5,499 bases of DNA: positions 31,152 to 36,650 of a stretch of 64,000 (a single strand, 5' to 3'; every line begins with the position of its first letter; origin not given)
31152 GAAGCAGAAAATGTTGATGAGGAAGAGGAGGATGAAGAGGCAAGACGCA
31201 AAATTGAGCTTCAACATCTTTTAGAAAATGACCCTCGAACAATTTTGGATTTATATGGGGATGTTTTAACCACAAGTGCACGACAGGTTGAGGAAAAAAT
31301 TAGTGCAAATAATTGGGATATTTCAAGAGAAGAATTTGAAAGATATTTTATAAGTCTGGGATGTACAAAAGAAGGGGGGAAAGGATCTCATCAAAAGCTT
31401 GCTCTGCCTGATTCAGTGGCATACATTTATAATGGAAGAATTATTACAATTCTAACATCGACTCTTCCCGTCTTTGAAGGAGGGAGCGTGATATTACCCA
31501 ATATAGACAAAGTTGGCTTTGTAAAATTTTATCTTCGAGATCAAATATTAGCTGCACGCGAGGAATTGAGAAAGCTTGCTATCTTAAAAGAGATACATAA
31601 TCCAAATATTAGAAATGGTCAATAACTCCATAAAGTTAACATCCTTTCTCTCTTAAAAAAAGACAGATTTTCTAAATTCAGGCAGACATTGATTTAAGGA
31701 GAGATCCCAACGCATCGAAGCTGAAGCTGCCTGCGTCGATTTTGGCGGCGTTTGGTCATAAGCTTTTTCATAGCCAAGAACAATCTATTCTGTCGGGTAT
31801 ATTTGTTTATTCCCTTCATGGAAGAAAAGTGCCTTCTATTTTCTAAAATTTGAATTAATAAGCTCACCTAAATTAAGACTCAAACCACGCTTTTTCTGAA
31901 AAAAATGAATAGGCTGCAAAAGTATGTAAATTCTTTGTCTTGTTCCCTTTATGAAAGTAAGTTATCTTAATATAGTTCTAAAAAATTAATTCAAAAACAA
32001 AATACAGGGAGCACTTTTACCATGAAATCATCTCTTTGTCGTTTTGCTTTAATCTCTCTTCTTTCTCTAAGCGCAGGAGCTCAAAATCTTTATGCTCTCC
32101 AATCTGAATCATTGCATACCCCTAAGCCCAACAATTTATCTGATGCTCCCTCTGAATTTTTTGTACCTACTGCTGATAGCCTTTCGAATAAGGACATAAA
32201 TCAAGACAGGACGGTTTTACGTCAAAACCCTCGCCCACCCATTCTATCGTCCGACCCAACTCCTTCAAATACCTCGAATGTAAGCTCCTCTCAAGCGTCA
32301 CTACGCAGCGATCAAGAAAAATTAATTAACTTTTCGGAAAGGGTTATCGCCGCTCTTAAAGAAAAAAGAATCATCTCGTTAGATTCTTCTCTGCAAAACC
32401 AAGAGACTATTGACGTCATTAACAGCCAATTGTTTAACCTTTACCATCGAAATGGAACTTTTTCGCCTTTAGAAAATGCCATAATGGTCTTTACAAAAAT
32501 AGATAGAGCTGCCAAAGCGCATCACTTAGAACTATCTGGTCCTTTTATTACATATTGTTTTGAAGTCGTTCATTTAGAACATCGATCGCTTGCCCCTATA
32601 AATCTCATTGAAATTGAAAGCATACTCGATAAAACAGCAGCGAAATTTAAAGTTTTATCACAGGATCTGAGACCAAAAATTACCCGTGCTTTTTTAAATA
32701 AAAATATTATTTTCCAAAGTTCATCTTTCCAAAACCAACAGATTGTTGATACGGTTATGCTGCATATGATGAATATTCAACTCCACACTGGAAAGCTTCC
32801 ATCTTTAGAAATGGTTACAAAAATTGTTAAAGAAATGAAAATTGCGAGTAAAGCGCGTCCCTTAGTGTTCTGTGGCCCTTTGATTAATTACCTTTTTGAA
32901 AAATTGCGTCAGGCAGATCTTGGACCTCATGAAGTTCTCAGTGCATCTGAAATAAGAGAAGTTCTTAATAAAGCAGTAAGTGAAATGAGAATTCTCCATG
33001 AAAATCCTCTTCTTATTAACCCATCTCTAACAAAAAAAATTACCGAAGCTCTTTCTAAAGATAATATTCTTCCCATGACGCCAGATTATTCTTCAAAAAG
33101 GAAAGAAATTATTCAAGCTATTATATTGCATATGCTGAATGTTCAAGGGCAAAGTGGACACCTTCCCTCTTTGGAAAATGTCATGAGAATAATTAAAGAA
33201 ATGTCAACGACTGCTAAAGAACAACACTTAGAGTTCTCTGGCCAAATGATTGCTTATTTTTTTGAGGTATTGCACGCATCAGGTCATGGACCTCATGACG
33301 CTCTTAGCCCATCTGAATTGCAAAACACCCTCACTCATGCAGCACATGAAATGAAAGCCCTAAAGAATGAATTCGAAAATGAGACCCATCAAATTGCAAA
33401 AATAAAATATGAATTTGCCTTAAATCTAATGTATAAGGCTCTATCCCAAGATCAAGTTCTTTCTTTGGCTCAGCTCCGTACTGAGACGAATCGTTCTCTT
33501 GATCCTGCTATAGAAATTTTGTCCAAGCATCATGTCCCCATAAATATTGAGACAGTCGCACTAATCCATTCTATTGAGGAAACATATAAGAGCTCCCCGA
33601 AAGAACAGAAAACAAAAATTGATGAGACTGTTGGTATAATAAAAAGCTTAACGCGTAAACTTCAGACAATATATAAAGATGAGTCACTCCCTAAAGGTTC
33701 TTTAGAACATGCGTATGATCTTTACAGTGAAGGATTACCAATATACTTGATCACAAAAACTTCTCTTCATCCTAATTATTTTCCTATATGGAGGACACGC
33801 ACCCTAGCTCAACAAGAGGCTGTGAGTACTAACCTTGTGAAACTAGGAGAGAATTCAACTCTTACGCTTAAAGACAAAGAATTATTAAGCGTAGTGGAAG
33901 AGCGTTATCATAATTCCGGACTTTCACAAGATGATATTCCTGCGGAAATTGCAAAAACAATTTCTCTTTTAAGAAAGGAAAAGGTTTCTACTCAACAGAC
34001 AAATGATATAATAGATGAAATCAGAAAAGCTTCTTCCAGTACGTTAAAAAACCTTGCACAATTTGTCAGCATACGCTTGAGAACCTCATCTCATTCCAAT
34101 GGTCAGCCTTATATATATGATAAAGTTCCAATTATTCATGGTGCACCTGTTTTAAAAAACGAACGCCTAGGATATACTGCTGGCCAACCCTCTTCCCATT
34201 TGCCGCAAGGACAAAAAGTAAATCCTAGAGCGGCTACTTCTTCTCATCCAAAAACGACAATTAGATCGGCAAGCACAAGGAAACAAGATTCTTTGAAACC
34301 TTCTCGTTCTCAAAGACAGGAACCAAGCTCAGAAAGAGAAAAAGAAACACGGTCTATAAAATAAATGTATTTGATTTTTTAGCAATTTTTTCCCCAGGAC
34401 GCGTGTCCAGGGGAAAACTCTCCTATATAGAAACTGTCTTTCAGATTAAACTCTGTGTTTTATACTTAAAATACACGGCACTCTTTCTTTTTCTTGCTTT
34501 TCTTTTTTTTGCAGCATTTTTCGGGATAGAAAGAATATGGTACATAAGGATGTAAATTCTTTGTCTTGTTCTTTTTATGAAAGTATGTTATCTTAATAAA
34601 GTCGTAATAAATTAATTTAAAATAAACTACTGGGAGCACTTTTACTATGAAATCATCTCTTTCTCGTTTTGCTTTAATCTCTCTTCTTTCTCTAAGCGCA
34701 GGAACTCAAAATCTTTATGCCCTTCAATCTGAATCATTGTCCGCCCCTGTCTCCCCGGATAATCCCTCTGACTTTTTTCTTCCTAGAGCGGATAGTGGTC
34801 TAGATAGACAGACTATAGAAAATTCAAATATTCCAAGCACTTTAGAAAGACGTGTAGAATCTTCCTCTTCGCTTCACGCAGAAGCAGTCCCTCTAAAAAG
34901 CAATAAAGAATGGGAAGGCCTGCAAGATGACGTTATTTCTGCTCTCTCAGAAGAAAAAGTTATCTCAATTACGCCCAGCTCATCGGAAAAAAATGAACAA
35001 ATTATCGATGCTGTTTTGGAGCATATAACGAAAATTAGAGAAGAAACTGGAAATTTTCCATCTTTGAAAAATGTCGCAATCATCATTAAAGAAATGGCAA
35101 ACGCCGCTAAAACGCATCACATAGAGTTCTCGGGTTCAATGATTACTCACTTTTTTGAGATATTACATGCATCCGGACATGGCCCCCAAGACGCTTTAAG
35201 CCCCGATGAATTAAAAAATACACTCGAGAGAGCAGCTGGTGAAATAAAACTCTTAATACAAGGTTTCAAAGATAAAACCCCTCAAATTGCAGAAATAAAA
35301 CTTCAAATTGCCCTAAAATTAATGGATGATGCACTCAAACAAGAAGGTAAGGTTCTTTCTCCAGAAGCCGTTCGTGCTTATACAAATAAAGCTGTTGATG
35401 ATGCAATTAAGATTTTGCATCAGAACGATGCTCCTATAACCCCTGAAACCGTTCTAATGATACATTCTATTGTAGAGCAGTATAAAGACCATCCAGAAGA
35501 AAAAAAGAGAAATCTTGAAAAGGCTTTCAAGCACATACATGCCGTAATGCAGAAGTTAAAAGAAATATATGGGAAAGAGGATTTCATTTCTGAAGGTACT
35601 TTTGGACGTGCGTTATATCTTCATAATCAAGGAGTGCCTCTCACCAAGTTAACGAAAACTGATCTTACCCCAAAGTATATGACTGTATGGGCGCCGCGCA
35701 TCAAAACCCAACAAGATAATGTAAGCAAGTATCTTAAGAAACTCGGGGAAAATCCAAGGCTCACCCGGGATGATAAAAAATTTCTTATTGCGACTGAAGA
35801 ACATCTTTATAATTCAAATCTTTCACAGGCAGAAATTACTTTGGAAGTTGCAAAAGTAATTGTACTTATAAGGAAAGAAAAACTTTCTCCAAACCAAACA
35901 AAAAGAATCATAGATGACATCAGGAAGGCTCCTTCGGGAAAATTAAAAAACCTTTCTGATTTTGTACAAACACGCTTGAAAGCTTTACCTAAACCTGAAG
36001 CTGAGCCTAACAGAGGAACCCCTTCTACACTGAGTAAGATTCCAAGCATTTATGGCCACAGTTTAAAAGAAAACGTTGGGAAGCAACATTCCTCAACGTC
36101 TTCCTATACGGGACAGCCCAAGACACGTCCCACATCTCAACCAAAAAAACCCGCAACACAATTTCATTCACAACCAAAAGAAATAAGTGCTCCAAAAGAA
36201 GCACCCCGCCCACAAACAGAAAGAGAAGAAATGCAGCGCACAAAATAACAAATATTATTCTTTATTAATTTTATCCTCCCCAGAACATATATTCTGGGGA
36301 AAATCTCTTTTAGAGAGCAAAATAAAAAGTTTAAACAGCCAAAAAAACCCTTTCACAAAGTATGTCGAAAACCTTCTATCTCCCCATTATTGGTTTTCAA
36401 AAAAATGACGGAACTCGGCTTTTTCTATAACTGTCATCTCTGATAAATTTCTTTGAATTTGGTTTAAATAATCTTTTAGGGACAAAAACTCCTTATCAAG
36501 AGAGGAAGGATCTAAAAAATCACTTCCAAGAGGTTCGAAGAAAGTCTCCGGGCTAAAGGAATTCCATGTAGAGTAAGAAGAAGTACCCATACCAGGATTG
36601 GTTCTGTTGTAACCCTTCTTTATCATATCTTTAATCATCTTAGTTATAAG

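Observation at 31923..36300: Segmentally duplicated family of Sec-secreted repeat proteins with copied promoter, signal peptide and terminator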

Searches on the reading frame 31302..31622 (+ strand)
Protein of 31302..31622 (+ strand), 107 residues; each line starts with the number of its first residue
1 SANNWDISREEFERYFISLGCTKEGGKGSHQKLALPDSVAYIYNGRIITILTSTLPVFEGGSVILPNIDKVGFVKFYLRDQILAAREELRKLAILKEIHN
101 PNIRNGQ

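Call 82: search_protein_families(library=pfam, proteins=[window:31302-31622:+], max_evalue=1)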
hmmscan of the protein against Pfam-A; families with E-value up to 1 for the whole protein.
window:31302-31622:+ (107 aa): 1 family
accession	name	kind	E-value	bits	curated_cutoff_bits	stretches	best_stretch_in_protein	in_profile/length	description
PF07927.17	HicA_toxin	-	0.00083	19.9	27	1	10-39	2-31/58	HicA toxin of bacterial toxin-antitoxin,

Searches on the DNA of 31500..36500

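Call 42: search_rna_families(source=window, start=31500, end=36500, threshold=evalue, max_evalue=1)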
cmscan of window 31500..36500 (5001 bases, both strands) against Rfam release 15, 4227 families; matches with E-value up to 1: 2.
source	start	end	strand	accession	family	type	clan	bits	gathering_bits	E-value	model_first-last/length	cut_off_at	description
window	33378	33508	+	RF00565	SCARNA3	Gene; snRNA; snoRNA; scaRNA;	CL00018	25.9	47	0.064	1-141/141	no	Small Cajal body specific RNA 3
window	34417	34495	+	RF01087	PK-repZ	Cis-reg;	-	19.6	44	0.52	1-150/150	no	Pseudoknot of the regulatory region of the repZ gene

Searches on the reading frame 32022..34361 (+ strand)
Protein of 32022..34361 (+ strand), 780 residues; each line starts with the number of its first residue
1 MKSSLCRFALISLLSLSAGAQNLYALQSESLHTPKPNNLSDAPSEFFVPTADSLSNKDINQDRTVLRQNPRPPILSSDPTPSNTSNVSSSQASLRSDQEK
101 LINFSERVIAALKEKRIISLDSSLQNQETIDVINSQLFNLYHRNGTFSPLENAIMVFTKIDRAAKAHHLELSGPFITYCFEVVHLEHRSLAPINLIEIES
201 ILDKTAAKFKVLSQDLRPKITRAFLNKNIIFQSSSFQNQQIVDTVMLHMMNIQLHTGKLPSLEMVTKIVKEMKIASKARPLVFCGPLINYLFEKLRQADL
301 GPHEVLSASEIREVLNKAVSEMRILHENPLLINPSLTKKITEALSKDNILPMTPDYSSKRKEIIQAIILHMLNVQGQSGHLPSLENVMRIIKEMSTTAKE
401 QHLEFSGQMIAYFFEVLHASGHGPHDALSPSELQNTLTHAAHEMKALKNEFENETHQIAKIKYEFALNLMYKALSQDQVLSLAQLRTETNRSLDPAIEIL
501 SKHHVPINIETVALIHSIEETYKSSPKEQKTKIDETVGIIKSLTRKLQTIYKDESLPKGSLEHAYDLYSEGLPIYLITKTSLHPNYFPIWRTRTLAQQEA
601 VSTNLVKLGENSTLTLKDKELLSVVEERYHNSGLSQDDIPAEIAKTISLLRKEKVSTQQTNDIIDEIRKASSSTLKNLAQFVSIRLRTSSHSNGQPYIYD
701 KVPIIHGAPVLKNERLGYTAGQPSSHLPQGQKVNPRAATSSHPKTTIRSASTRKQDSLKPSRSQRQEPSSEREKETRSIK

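Call 9: search_protein_families(library=pfam, proteins=[window:32022-34361:+], max_evalue=1)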
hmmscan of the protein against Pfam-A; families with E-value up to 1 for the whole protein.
window:32022-34361:+ (780 aa): 2 families
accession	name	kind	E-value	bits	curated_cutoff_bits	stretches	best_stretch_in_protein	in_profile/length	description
PF22545.2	2CompARG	-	0.11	13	27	1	432-528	80-168/170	2-Component system ADP-ribose glycohydrolase domain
PF05823.17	Gp-FAR-1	-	0.68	10.8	29.2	0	193-238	99-144/149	Nematode fatty acid retinoid binding protein (Gp-FAR-1)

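Call 28: search_protein_families(library=ncbifam, proteins=[window:32022-34361:+], max_evalue=1)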
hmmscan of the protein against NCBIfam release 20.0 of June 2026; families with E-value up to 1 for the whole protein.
window:32022-34361:+ (780 aa): 0 families

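Call 52: search_protein_families(library=padloc, proteins=[window:32022-34361:+], max_evalue=0.1)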
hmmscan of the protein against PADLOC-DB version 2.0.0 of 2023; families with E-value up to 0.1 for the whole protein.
window:32022-34361:+ (780 aa): 0 families

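Call 67: predict_structure(alignment_id=A6)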
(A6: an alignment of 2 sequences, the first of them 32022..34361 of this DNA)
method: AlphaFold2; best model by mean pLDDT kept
length: 780 residues; sequences in the alignment: 2
mean_pLDDT: 55.1   pTM: 0.35
mean pLDDT of the five models: 55.1, 49.3, 41.0, 38.6, 35.8
residues with pLDDT >= 90: 0; 70-90: 226; 50-70: 263; < 50: 291
segments of 3 or more residues with pLDDT < 50: 1-95, 188-192, 300-302, 322-334, 351-356, 376-380, 584-619, 621-637, 670-673, 688-780
pLDDT, mean of each block of 10 residues (from residue 1): 35 31 23 26 24 24 25 26 29 47 72 71 58 64 54 73 84 77 60 58 85 85 79 61 79 72 77 63 59 59 51 60 39 50 61 45 64 51 69 77 68 65 54 73 70 65 71 56 73 82 77 79 82 84 83 66 72 67 46 36 38 45 46 46 54 54 54 51 53 27 24 23 24 26 28 31 27 28
secondary structure, 60 per line:
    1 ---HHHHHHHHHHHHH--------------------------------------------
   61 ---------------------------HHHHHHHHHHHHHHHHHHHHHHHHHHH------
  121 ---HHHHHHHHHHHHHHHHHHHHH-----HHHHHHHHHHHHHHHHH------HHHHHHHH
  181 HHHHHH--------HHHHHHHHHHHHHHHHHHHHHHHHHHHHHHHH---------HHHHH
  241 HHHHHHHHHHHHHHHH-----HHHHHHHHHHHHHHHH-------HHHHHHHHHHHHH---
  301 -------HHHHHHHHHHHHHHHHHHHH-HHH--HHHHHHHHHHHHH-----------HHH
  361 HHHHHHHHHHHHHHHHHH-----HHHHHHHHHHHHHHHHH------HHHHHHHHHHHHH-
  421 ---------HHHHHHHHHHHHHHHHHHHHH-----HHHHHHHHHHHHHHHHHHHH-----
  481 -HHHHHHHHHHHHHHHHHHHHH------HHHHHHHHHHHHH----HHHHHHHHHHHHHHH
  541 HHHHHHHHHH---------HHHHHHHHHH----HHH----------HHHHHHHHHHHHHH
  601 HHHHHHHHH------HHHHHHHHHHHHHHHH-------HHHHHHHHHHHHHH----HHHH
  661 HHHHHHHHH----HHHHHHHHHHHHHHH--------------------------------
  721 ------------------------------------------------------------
elements in order (helices of 4 or more, strands of 3 or more residues): H4-16 H88-114 H124-144 H150-166 H173-186 H195-226 H236-256 H262-277 H285-297 H308-327 H334-346 H358-378 H384-400 H407-419 H430-450 H456-475 H482-502 H509-521 H526-550 H560-569 H587-609 H616-631 H639-652 H657-669 H674-688

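Call 90: fold_search(model_id=the predicted structure, library=pdb)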
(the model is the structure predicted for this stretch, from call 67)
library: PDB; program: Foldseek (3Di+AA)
matches with E <= 10: 101; with E <= 0.001: 0
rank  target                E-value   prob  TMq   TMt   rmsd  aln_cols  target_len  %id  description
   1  8v2d_J                3.5e-02  0.85  0.11  0.21  22.1       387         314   14  Computational Designed Nanocage O43_129 (released 2024-03-13)
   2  7upp_A                3.5e-01  0.23  0.09  0.17  21.1       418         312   11  Crystal structure of designed heterotrimeric assembly DHT03_2arm_A21/B21/C long (released 2022-12-14)
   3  8ugc_A                3.5e-01  0.09  0.06  0.11  26.2       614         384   10  FD15: Flat repeat helix-turn-helix-turn protein (released 2023-12-27)
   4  5cwf_A                5.3e-01  0.51  0.09  0.28  18.6       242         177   10  Crystal structure of de novo designed helical repeat protein DHR8 (released 2015-12-16)
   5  5cwp                  5.5e-01  0.15  0.06  0.16  17.8       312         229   11  Crystal structure of de novo designed helical repeat protein DHR79 (released 2015-12-16)
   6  7upp_B                5.7e-01  0.20  0.09  0.19  20.3       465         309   10  Crystal structure of designed heterotrimeric assembly DHT03_2arm_A21/B21/C long (released 2022-12-14)
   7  9g3y_N                5.9e-01  0.08  0.07  0.08  31.5       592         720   11  Structure of the Native CMG-decorated gamma-Tubulin Ring Complex from Pig Brain (released 2024-10-02)
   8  4elj                  6.9e-01  0.13  0.10  0.12  22.0       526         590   12  Crystal structure of the inactive retinoblastoma protein phosphorylated at T373 (released 2012-05-23)
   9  9f0l                  8.1e-01  0.09  0.10  0.10  22.8       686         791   11  Scalable protein design using hallucination in a relaxed sequence space (released 2024-10-16)
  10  5cwf_D                8.5e-01  0.28  0.08  0.25  18.6       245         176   10  Crystal structure of de novo designed helical repeat protein DHR8 (released 2015-12-16)
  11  5cwg                  8.8e-01  0.60  0.13  0.33  14.4       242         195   12  Crystal structure of de novo designed helical repeat protein DHR10 (released 2015-12-16)
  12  7m2y_C                9.5e-01  0.06  0.09  0.10  33.2       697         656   12  Closed conformation of the Yeast wild-type gamma-TuRC (released 2021-05-12)
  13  5cwf_C                1.1e+00  0.23  0.08  0.25  18.9       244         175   11  Crystal structure of de novo designed helical repeat protein DHR8 (released 2015-12-16)
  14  9qvm_B                1.1e+00  0.04  0.07  0.09  32.5       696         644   10  Cryo-EM reconstruction of the NEDD1 anchor protein and CDK5RAP2 bound to the gamma-tubulin ring complex (released 2025-05-21)
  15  5cwc                  1.3e+00  0.33  0.10  0.28  17.1       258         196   10  Crystal structure of de novo designed helical repeat protein DHR5 (released 2015-12-16)
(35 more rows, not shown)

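Call 91: search_protein_families(library=phrogs, proteins=[window:32022-34361:+], max_evalue=0.01)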
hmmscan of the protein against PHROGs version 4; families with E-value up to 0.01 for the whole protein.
window:32022-34361:+ (780 aa): 0 families
